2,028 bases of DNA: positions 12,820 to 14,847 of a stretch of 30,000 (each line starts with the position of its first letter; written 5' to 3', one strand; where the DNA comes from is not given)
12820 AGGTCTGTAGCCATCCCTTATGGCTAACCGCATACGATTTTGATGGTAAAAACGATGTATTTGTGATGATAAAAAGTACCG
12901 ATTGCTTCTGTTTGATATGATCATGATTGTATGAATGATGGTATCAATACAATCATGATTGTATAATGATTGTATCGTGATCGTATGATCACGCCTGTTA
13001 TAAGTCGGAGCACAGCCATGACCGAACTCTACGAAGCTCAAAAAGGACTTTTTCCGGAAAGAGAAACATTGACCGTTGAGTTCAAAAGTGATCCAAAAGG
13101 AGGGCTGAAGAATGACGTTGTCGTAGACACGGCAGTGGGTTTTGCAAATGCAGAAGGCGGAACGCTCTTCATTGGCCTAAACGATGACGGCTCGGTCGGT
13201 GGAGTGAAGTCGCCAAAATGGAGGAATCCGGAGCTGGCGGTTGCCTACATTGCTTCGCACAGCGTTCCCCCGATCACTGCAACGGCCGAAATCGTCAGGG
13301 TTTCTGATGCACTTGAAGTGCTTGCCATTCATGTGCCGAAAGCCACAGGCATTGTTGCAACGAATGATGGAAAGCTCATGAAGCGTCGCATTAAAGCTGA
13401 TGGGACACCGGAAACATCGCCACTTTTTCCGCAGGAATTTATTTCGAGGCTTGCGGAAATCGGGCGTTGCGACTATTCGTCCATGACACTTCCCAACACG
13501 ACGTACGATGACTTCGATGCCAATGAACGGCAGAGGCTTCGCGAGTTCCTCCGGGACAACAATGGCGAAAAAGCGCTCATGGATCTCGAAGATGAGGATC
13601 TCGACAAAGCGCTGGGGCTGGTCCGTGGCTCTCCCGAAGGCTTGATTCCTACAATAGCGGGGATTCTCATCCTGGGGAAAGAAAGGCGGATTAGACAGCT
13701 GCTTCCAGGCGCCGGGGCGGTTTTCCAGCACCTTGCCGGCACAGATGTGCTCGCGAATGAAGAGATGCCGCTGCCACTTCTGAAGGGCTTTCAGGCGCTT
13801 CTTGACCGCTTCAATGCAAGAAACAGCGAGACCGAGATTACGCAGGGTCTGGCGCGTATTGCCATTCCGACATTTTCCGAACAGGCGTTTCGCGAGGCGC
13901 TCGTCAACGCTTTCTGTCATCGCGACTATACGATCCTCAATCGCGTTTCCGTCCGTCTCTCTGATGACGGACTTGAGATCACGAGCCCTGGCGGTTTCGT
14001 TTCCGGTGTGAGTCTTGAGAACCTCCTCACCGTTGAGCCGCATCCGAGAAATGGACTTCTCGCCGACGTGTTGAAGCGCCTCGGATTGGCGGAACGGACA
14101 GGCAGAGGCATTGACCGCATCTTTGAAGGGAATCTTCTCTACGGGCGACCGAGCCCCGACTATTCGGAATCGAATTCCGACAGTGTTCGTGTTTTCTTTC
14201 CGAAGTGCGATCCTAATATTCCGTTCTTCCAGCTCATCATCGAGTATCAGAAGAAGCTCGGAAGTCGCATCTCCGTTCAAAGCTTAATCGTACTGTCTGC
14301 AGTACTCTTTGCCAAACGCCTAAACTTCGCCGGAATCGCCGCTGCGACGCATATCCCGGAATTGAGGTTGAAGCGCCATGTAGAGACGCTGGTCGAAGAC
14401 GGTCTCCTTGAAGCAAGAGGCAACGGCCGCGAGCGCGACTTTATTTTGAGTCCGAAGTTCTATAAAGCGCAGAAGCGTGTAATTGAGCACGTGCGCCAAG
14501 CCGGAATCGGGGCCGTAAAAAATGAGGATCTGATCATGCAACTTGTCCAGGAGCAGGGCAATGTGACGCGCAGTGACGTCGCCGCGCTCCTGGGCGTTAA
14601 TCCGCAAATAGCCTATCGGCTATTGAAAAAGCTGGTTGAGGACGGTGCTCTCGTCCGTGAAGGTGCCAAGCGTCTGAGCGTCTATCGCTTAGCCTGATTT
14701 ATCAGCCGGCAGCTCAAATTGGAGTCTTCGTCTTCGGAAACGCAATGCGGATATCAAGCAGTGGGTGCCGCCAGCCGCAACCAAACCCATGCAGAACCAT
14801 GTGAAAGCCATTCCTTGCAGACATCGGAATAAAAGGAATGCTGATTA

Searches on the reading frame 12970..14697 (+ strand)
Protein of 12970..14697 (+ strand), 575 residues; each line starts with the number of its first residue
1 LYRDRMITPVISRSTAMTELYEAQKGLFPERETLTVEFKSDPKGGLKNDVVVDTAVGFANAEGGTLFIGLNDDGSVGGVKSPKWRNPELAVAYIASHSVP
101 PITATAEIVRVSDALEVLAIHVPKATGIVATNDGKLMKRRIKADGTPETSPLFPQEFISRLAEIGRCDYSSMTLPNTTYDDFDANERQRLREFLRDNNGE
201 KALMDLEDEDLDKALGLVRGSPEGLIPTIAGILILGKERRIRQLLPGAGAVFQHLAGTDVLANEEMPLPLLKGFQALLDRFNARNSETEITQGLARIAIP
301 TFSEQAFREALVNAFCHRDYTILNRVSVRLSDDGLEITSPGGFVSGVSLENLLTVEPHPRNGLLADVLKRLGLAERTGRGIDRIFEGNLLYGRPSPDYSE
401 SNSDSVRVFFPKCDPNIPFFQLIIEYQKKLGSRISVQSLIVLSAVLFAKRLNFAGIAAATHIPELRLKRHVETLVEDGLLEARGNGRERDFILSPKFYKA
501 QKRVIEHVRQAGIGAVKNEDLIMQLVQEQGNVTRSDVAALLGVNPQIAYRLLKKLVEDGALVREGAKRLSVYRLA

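Call 5: search_protein_families(library=pfam, proteins=[window:12970-14697:+], max_evalue=0.0001)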
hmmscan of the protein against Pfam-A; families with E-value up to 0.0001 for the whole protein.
window:12970-14697:+ (575 aa): 7 families
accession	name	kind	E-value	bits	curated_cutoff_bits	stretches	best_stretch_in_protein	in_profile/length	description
PF13749.12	HATPase_c_4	-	2.3e-18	66.4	26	1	325-410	3-89/89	Putative ATP-dependent DNA helicase recG C-terminal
PF04326.19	SLFN_AlbA_2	-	1.2e-16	61.7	25.3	1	32-140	1-110/118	Schlafen, AlbA_2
PF13412.12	HTH_24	-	5.6e-06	26.3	21.9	0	522-559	8-45/48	Winged helix-turn-helix DNA-binding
PF09339.16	HTH_IclR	-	1.9e-05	24.7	22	0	522-564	8-51/52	IclR helix-turn-helix domain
PF01978.25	TrmB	-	2.2e-05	24.6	25.6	0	525-572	17-62/68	Sugar-specific transcriptional regulator TrmB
PF12802.13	MarR_2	-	3.8e-05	24.2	27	0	527-565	15-54/61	MarR family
PF22168.2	DIP2311-like_C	-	4.4e-05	24.1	27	0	526-574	14-62/63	Transcriptional regulator DIP2311-like, C-terminal domain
